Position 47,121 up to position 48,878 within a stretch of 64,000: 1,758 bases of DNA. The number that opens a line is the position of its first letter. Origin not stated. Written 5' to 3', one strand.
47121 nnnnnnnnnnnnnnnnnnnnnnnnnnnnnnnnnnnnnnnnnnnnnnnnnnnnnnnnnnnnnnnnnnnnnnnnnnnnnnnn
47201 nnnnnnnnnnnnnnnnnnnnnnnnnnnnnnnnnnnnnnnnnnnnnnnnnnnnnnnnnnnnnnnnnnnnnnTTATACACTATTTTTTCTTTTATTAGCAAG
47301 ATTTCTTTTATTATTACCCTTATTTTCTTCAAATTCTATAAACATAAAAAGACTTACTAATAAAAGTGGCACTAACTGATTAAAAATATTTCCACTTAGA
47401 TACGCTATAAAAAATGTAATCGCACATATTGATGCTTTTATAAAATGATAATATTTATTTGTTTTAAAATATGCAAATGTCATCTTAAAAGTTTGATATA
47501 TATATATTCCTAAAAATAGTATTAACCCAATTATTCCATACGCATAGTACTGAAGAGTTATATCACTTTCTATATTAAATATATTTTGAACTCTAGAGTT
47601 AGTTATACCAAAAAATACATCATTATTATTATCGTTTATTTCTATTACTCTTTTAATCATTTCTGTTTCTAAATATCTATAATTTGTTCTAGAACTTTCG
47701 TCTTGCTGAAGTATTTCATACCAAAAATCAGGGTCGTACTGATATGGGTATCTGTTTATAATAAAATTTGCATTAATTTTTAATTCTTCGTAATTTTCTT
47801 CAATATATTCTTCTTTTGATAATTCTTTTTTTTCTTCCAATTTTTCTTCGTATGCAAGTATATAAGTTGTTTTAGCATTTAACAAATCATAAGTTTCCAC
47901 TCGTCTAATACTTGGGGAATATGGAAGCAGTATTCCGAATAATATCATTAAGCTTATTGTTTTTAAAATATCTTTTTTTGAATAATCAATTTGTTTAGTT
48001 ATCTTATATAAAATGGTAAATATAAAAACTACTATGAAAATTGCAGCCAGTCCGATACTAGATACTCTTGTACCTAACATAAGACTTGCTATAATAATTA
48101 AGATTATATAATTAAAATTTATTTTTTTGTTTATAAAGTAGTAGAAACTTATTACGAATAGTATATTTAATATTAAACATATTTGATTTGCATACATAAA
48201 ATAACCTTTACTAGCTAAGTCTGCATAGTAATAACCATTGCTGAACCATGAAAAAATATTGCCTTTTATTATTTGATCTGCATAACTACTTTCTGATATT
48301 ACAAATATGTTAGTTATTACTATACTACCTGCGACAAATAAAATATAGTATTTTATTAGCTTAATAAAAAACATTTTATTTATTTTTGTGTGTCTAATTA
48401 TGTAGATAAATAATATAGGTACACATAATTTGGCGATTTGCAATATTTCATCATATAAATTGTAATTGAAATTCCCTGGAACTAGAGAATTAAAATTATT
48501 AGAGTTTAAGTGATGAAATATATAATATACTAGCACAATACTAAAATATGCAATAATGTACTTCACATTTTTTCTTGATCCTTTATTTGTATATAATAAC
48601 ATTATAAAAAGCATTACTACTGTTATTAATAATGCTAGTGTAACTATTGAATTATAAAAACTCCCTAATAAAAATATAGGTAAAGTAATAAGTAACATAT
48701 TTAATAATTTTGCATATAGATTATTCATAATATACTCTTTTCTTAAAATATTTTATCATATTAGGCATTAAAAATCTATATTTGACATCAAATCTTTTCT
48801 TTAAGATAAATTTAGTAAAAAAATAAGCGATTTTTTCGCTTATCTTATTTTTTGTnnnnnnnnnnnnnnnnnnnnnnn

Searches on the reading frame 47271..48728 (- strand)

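Call 3: search_protein_families(library=pfam, proteins=[window:47271-48728:-], max_evalue=0.01)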
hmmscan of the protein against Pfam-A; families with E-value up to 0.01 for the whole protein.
window:47271-48728:- (485 aa): 1 family
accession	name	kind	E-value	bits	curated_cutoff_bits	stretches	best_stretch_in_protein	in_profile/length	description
PF13425.11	O-antigen_lig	-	9.8e-38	130.6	31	1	3-450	2-440/462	O-antigen ligase like membrane protein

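Call 4: search_protein_families(library=ncbifam, proteins=[window:47271-48728:-], max_evalue=0.01)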
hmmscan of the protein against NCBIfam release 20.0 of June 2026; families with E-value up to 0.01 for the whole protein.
window:47271-48728:- (485 aa): 0 families
